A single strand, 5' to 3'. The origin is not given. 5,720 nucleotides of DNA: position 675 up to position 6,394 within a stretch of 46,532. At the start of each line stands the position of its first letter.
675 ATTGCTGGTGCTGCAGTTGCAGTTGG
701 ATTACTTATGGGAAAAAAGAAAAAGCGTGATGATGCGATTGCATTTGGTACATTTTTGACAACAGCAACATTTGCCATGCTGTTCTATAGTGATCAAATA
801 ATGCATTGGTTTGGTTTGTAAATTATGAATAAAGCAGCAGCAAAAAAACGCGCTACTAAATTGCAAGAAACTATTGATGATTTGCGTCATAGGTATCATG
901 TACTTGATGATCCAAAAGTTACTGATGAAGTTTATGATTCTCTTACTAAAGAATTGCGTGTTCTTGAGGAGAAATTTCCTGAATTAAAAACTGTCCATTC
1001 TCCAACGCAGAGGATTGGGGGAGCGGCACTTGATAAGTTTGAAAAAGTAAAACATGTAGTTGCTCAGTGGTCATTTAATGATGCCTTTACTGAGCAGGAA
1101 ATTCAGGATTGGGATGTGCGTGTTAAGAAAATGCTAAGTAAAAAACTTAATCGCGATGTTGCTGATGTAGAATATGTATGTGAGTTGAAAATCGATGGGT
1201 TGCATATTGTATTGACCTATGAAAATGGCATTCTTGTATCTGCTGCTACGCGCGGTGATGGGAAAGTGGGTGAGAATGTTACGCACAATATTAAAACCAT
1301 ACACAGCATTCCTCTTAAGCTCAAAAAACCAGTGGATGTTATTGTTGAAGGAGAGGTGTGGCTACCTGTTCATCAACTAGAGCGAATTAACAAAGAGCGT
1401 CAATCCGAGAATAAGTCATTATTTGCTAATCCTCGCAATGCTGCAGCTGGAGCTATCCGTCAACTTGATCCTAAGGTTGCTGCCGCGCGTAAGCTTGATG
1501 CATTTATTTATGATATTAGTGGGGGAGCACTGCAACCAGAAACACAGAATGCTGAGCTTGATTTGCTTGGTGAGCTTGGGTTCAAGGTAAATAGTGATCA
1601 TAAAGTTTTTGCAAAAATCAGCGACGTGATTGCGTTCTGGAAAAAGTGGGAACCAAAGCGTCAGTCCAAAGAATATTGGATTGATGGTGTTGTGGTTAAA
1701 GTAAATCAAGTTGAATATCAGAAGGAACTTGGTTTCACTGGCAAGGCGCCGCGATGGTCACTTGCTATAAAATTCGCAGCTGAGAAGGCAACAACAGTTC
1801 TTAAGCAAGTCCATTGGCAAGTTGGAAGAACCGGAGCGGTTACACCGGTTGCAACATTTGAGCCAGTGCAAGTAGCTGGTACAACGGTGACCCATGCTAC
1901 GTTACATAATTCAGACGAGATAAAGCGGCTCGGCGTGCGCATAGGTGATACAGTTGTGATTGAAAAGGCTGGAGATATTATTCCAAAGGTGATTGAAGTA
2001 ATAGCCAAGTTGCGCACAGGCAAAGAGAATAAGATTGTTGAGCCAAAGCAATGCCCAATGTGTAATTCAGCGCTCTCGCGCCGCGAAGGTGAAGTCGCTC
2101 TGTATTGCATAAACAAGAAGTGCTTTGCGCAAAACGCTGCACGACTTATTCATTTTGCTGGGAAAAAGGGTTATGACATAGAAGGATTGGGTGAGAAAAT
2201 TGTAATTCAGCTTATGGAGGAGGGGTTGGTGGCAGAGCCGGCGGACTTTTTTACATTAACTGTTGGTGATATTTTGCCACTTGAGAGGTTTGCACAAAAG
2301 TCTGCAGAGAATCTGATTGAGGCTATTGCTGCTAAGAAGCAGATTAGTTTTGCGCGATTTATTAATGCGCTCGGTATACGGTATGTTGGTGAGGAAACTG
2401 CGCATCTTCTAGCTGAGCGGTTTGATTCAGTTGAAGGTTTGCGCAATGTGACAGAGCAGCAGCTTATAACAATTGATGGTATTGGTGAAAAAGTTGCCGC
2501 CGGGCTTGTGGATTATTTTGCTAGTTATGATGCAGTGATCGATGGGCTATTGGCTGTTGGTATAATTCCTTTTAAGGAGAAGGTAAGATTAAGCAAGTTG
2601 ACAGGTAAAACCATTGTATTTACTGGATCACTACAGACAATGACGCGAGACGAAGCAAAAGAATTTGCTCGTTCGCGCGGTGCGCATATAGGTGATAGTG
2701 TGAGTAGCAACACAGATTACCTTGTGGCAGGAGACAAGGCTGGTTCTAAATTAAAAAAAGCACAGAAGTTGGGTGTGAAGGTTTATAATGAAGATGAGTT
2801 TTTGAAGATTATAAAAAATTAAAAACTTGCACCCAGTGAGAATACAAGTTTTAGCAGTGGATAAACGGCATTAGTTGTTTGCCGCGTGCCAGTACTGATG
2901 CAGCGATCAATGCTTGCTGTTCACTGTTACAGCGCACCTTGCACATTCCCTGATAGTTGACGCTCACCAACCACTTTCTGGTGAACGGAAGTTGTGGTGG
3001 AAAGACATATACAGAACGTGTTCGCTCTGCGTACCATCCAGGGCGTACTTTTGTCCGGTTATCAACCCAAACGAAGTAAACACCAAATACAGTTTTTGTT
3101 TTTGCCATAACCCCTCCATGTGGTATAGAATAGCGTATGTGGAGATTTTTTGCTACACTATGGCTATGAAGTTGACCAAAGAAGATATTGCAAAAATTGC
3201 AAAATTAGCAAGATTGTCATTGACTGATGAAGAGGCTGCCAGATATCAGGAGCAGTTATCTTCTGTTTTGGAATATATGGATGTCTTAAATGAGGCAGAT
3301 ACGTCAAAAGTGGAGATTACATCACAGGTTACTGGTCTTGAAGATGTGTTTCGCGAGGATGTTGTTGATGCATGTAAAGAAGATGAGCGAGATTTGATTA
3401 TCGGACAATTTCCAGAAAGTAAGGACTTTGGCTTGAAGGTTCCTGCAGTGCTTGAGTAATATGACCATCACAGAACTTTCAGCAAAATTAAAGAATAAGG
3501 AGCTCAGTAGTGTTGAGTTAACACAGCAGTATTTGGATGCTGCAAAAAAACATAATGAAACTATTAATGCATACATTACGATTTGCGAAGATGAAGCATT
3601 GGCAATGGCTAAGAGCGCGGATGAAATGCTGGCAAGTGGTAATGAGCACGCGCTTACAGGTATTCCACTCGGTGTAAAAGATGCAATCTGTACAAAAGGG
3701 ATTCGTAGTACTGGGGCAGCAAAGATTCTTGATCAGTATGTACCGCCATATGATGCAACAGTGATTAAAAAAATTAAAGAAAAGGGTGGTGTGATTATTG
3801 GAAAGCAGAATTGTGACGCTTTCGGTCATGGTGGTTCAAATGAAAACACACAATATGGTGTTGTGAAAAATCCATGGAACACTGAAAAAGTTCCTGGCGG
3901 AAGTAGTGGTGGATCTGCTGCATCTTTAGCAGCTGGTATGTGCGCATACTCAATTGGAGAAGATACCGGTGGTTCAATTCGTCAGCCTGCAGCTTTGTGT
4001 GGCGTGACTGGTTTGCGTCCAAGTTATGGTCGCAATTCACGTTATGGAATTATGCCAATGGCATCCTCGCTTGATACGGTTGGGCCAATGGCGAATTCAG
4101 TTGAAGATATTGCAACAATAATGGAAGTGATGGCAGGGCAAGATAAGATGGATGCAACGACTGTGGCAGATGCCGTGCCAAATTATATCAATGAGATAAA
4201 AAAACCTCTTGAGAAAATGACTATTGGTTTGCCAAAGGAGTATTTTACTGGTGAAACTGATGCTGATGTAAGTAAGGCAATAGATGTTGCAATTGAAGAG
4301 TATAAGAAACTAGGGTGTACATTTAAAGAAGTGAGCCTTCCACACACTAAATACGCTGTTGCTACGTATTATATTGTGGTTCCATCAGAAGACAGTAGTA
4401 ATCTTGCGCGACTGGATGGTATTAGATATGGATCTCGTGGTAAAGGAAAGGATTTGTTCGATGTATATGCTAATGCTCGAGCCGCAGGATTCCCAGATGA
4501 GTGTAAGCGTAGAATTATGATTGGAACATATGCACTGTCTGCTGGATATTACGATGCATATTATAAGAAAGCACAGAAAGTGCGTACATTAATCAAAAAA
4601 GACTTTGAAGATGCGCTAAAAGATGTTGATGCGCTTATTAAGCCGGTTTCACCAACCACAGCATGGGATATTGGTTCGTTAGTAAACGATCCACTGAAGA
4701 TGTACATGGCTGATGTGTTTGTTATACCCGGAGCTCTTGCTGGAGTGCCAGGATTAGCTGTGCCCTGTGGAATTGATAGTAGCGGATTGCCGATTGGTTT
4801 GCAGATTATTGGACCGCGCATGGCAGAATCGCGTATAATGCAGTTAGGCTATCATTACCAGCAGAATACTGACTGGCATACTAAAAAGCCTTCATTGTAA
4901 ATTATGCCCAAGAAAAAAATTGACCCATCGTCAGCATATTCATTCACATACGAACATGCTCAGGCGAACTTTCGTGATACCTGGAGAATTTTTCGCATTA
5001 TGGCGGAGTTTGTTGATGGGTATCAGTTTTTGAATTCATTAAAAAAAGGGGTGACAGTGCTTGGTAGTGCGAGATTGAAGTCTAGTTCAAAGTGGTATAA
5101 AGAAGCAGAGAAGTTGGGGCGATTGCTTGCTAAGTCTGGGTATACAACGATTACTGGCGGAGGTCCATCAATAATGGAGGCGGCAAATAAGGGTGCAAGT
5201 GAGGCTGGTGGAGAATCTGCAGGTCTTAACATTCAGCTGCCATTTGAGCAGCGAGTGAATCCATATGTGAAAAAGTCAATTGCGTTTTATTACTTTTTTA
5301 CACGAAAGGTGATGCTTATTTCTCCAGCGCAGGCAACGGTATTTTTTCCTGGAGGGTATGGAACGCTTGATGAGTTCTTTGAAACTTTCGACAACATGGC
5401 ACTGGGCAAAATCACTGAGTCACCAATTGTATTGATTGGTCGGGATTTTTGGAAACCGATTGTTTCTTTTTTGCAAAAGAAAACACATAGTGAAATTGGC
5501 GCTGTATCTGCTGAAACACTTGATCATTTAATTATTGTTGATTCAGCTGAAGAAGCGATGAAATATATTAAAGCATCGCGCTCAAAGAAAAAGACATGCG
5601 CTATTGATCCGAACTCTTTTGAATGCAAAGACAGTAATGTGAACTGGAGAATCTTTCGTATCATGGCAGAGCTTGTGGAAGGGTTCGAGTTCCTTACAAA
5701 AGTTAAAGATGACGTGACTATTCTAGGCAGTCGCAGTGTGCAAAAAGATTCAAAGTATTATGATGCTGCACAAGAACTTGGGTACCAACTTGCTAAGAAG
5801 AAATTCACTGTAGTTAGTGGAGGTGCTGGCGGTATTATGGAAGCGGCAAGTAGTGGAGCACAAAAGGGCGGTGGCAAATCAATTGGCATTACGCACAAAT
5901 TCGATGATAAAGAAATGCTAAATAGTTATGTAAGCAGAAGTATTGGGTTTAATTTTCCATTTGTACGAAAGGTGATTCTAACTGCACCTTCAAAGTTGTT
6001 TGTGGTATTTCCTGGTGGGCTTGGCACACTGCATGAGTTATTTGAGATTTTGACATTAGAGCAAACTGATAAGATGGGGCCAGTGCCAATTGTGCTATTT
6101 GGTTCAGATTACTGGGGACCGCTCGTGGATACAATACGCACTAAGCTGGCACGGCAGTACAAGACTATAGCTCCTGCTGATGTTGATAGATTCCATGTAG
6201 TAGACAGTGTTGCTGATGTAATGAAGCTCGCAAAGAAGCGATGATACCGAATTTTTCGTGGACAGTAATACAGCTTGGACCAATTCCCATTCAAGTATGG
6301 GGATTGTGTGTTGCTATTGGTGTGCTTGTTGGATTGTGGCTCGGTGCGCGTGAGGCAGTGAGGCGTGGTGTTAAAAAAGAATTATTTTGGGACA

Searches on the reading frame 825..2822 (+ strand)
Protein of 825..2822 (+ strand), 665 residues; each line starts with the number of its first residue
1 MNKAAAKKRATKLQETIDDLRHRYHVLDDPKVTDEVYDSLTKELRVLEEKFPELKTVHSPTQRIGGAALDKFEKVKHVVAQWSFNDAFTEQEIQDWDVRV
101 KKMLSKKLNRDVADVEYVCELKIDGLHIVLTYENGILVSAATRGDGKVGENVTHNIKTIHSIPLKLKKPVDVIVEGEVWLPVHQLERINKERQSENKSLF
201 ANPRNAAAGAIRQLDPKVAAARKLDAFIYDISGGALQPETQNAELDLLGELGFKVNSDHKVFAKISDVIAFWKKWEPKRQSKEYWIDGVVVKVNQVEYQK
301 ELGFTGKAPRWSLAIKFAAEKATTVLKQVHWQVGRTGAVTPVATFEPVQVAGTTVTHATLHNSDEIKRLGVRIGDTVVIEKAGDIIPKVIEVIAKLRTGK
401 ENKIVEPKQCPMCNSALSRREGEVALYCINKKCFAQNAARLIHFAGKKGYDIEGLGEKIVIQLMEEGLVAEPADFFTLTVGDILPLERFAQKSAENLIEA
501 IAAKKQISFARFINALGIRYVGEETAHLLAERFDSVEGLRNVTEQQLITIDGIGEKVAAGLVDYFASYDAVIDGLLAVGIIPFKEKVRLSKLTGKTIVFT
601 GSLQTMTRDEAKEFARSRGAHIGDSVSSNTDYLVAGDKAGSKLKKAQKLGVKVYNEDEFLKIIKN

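Call 6: search_protein_families(library=pfam, proteins=[window:825-2822:+])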
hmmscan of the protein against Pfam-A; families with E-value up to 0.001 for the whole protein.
window:825-2822:+ (665 aa): 9 families
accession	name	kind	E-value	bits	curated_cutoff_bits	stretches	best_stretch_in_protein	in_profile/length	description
PF01653.23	DNA_ligase_aden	-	2.6e-87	293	27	1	71-320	3-253/253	NAD-dependent DNA ligase adenylation domain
PF03120.22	DNA_ligase_OB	-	3.9e-34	116.8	32.9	1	323-400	1-78/79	NAD-dependent DNA ligase OB-fold domain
PF12826.13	HHH_2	-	3e-18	66.2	27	1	511-567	1-57/64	Helix-hairpin-helix motif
PF00533.33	BRCT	-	1.9e-15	57.3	21.3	1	591-663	5-78/78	BRCA1 C Terminus (BRCT) domain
PF14520.12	HHH_5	-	9.4e-11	42.5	27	1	515-562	4-52/57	Helix-hairpin-helix domain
PF03119.21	DNA_ligase_ZBD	-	1.3e-08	35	25.8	1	409-433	1-25/27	NAD-dependent DNA ligase C4 zinc finger domain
PF12738.14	PTCB-BRCT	-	0.00014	22.3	22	1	603-653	8-58/63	twin BRCT domain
PF01367.25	5_3_exonuc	-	0.00065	20.6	40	0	548-576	21-49/97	5'-3' exonuclease, C-terminal SAM fold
PF22745.1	Nlig-Ia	-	0.00067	20.7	27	0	24-54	20-50/92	DNA ligase-like, N-terminal NAD+-binding domain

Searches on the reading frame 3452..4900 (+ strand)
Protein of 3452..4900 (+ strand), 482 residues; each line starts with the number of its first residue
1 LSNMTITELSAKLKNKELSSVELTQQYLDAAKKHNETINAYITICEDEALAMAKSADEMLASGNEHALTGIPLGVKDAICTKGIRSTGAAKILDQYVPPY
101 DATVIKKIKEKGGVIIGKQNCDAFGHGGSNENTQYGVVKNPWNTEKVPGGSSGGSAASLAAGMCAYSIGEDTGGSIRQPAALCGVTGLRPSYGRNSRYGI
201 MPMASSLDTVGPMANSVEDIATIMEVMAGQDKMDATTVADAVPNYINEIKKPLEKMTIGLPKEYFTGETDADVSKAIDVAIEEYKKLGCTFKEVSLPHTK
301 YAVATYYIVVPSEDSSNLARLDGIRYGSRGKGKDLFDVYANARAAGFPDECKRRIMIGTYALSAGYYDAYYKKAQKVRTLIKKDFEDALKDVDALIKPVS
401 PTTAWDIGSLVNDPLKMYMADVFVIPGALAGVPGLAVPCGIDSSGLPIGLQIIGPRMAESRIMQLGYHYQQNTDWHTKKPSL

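Call 11: search_protein_families(library=ncbifam, proteins=[window:3452-4900:+])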
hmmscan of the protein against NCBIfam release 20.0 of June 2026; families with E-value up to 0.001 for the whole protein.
window:3452-4900:+ (482 aa): 26 families (the best 25 are shown)
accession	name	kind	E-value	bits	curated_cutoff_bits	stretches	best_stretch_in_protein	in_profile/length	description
TIGR00132.1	gatA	equivalog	8.4e-171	568.8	481.1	1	11-474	3-465/466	Asp-tRNA(Asn)/Glu-tRNA(Gln) amidotransferase subunit GatA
NF005688.0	PRK07488.1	equivalog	1.1e-91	308.1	532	1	2-469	9-462/474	indoleacetamide hydrolase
NF005565.0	PRK07235.1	subfamily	2.4e-87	293.7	545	1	13-477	33-505/506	amidase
TIGR02715.1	amido_AtzE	subfamily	4e-86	289.8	425.75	1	6-471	2-446/452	AtzE family amidohydrolase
NF006631.0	PRK09201.1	equivalog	4.3e-86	289.5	461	1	2-472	5-454/466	AtzE family amidohydrolase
NF004815.0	PRK06169.1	equivalog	2.7e-82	276.8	506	2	3-297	9-304/471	amidase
NF005686.0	PRK07486.1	subfamily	5.8e-76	256.1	465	2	3-304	13-318/486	amidase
NF005517.0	PRK07139.1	equivalog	8.2e-74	248.9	546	1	38-454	9-414/439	amidase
NF004816.0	PRK06170.1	equivalog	8.4e-73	245.7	503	1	4-465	12-474/493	amidase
NF006006.0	PRK08137.1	equivalog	8.2e-71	239.4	534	1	3-477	33-515/529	amidase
NF005450.0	PRK07042.1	equivalog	1.9e-69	234.4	458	2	3-296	6-296/464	amidase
NF005687.0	PRK07487.1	subfamily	3.4e-66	223.9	428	1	5-468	9-451/468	amidase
NF004717.0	PRK06061.1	equivalog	1.6e-63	215.1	498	2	4-294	17-308/483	amidase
NF005460.0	PRK07056.1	subfamily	4.3e-62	210.5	447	1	4-299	8-297/457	amidase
NF006043.0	PRK08186.1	subfamily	1.6e-61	208.5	487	2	2-298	5-295/600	allophanate hydrolase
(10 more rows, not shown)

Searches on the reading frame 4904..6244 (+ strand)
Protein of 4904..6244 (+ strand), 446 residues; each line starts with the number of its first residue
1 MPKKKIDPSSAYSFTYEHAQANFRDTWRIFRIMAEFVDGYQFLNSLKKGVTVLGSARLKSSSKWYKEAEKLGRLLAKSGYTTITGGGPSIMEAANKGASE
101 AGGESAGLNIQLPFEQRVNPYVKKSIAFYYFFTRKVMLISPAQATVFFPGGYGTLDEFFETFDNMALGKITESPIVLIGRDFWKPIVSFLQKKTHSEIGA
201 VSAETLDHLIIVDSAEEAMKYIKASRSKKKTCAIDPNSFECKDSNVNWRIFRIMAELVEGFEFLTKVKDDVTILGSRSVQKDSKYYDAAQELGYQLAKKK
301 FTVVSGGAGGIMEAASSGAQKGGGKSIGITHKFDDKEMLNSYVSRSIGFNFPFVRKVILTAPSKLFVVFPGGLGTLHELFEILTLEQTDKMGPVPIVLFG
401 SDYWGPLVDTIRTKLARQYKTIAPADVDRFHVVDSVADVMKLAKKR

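Call 11: search_protein_families(library=ncbifam, proteins=[window:4904-6244:+])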
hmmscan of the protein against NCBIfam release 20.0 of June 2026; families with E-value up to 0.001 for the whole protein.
window:4904-6244:+ (446 aa): 5 families
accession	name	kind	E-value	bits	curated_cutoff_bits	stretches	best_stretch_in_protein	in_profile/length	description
TIGR00730.1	TIGR00730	subfamily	6e-72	241.1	96.35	2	49-224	2-177/178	TIGR00730 family Rossman fold protein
TIGR00725.1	TIGR00725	hypoth_equivalog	1.7e-35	121.8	106.9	2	272-387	5-116/159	TIGR00725 family protein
NF058542.1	CtkRMPhLog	equivalog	1e-30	107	300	2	280-442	12-174/177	cytokinin riboside 5'-monophosphate phosphoribohydrolase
NF038390.1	Nsidase_PpnN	equivalog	1.7e-11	43.5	450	1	271-402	148-287/450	nucleotide 5'-monophosphate nucleosidase PpnN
TIGR00732.1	dprA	equivalog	4e-07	29.5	191.15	1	269-329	45-103/220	DNA-processing protein DprA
